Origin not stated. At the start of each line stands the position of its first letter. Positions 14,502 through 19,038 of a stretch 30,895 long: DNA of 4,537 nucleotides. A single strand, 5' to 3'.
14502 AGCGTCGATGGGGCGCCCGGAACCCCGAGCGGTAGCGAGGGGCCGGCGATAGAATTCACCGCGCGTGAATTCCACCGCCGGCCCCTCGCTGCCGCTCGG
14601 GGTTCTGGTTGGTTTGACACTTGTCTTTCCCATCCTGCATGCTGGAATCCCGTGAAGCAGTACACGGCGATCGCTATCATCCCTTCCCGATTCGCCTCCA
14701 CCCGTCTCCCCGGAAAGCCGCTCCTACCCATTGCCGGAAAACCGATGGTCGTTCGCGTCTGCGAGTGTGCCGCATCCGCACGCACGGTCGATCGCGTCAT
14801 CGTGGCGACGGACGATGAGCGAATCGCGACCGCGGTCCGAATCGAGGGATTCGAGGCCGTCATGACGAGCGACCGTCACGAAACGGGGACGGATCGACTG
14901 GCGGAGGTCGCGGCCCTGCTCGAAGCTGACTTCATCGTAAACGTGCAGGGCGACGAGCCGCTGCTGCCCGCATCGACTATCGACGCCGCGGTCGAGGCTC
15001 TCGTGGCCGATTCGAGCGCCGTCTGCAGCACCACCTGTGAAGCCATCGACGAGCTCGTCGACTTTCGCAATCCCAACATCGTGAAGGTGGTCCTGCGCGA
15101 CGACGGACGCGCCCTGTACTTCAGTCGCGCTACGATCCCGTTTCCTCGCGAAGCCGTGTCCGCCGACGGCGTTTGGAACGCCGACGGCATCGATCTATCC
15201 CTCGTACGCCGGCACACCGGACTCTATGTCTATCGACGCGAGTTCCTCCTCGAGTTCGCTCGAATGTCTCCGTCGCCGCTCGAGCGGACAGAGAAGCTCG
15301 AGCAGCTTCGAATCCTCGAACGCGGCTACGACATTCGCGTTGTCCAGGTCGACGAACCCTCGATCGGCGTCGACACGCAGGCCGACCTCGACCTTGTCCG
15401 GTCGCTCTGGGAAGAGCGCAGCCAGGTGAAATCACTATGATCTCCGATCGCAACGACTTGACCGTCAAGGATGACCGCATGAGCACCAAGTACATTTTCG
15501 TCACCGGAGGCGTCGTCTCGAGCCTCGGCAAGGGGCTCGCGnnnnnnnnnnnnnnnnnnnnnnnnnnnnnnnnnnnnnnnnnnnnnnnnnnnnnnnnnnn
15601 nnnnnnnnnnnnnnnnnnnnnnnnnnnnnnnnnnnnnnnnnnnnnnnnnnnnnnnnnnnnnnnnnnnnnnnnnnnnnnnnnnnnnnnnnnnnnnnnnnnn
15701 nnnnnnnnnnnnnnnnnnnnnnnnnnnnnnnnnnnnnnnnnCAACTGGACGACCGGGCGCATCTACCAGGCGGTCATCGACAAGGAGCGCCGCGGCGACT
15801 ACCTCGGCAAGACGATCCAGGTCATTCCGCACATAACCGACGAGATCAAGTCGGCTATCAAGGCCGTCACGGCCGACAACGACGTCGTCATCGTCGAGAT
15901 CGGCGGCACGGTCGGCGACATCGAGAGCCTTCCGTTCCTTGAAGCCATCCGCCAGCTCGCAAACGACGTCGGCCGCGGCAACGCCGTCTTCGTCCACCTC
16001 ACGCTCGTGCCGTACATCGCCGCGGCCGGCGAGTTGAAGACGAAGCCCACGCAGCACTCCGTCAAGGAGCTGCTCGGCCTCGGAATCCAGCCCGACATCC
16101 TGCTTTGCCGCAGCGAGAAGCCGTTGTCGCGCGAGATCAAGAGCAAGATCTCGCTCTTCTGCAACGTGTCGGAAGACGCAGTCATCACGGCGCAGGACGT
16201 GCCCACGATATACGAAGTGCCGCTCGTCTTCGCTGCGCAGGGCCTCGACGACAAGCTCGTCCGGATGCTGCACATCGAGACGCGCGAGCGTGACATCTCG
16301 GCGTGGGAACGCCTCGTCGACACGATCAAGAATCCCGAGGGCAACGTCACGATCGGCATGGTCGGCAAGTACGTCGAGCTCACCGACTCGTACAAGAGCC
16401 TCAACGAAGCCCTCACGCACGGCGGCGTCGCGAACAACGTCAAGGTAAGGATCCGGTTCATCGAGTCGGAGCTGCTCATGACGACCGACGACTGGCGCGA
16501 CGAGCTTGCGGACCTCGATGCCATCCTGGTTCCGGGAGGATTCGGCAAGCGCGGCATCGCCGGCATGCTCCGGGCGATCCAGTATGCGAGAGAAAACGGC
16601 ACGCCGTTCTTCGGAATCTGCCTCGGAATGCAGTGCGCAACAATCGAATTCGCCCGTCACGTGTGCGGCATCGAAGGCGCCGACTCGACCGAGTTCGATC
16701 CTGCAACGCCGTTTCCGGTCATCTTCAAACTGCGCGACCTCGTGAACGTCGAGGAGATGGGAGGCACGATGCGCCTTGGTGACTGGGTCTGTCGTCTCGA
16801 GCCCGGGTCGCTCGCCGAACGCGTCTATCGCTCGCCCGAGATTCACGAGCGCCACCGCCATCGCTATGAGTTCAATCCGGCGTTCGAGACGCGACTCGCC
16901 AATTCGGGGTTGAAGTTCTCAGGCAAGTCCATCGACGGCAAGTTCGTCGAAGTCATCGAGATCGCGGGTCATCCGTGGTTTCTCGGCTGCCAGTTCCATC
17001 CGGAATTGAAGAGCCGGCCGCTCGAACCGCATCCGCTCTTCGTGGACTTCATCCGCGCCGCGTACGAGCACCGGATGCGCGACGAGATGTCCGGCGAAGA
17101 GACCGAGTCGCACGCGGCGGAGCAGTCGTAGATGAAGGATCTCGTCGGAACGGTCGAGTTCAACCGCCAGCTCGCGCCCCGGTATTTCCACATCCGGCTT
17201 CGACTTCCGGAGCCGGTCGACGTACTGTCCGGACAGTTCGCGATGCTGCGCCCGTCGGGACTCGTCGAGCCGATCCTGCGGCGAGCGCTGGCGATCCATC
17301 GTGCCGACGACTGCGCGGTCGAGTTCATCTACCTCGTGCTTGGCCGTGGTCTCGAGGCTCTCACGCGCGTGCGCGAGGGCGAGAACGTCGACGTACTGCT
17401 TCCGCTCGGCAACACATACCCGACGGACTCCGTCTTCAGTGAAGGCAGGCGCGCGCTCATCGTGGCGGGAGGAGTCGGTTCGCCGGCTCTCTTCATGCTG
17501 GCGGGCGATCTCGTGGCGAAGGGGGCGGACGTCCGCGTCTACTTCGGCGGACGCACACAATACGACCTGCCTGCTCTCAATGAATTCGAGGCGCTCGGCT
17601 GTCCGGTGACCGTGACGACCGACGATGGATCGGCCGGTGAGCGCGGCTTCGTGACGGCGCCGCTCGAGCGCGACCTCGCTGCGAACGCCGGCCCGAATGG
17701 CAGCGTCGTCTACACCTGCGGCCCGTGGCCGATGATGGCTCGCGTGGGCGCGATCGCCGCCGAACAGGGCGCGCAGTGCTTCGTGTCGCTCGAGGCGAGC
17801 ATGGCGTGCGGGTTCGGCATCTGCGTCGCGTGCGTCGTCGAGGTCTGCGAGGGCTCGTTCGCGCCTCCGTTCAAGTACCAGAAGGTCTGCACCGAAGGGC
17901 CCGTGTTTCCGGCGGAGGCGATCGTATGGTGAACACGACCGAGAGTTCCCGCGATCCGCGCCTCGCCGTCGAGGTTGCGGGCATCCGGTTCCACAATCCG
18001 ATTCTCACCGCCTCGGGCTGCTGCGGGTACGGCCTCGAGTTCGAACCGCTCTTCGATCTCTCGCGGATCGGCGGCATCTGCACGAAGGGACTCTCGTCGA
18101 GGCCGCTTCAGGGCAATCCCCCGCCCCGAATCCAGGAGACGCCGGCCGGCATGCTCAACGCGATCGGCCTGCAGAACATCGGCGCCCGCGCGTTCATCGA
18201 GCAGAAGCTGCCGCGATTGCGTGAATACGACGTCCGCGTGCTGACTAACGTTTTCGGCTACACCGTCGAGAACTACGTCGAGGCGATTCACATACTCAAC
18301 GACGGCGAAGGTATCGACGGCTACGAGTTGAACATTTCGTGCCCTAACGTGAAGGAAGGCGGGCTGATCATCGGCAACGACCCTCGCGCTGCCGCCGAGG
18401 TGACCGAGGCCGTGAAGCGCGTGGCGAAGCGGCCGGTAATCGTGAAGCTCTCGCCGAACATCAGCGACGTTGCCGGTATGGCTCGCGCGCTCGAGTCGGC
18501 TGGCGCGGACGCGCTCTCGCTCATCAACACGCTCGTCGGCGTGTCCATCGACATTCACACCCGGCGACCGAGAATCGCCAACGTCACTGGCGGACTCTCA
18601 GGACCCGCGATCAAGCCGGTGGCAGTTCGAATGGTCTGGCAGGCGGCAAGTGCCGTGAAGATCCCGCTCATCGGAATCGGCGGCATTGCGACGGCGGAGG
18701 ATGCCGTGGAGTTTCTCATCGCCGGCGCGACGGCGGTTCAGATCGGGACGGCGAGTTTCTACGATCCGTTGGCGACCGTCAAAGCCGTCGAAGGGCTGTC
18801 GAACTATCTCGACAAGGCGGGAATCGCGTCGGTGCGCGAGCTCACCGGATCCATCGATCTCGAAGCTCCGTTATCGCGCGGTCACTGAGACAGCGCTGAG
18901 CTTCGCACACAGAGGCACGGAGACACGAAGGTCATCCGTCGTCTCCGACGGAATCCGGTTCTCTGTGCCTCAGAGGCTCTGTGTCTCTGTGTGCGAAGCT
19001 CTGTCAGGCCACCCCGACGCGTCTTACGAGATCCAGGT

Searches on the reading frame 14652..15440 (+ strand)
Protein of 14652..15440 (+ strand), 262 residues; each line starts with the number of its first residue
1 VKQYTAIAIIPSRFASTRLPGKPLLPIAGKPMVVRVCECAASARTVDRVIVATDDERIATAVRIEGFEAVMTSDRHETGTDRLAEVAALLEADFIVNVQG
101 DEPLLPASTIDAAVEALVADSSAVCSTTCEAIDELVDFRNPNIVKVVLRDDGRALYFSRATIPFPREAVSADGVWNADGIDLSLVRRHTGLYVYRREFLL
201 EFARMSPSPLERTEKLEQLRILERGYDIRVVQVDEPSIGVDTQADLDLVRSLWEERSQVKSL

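Call 3: search_protein_families(library=pfam, proteins=[window:14652-15440:+], max_evalue=0.01)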
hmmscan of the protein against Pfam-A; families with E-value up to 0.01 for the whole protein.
window:14652-15440:+ (262 aa): 3 families
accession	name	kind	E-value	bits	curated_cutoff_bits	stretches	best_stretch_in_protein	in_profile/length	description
PF02348.25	CTP_transf_3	-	2.8e-54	184.6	22.6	1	7-228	1-217/217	Cytidylyltransferase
PF12804.13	NTP_transf_3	-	1e-10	42.5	27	1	21-128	15-123/160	MobA-like NTP transferase domain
PF01128.25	IspD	-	0.0069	16.6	27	0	22-123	20-123/221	2-C-methyl-D-erythritol 4-phosphate cytidylyltransferase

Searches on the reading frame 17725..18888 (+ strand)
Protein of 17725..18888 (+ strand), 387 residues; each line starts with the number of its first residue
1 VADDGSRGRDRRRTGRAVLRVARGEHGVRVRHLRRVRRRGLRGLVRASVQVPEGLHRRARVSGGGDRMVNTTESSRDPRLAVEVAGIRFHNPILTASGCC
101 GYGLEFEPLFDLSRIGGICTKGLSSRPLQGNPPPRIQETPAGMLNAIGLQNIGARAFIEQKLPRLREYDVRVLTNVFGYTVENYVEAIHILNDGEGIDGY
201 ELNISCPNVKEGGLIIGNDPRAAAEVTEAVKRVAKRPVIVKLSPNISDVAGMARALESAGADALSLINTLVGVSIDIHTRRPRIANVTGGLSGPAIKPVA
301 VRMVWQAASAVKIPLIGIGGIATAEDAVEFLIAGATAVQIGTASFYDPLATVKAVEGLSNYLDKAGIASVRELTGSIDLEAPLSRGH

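Call 3: search_protein_families(library=pfam, proteins=[window:17725-18888:+], max_evalue=0.01)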
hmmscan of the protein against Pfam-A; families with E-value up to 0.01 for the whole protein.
window:17725-18888:+ (387 aa): 4 families
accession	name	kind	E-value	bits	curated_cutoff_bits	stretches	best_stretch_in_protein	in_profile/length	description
PF01180.27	DHO_dh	-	1.8e-77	260.9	27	1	80-360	2-289/291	Dihydroorotate dehydrogenase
PF01207.24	Dus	-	1.1e-06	28.5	20.4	1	176-350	60-223/311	Dihydrouridine synthase (Dus)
PF03060.21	NMO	-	9.7e-06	25.6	28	1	288-343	167-224/331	Nitronate monooxygenase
PF00977.27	His_biosynth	-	0.00097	19.1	23.6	1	298-354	59-115/228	Histidine biosynthesis protein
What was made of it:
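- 17926..18888 (+): pyrD, the left flanking core gene. Pfam DHO_dh 1.8e-77 (call 3).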
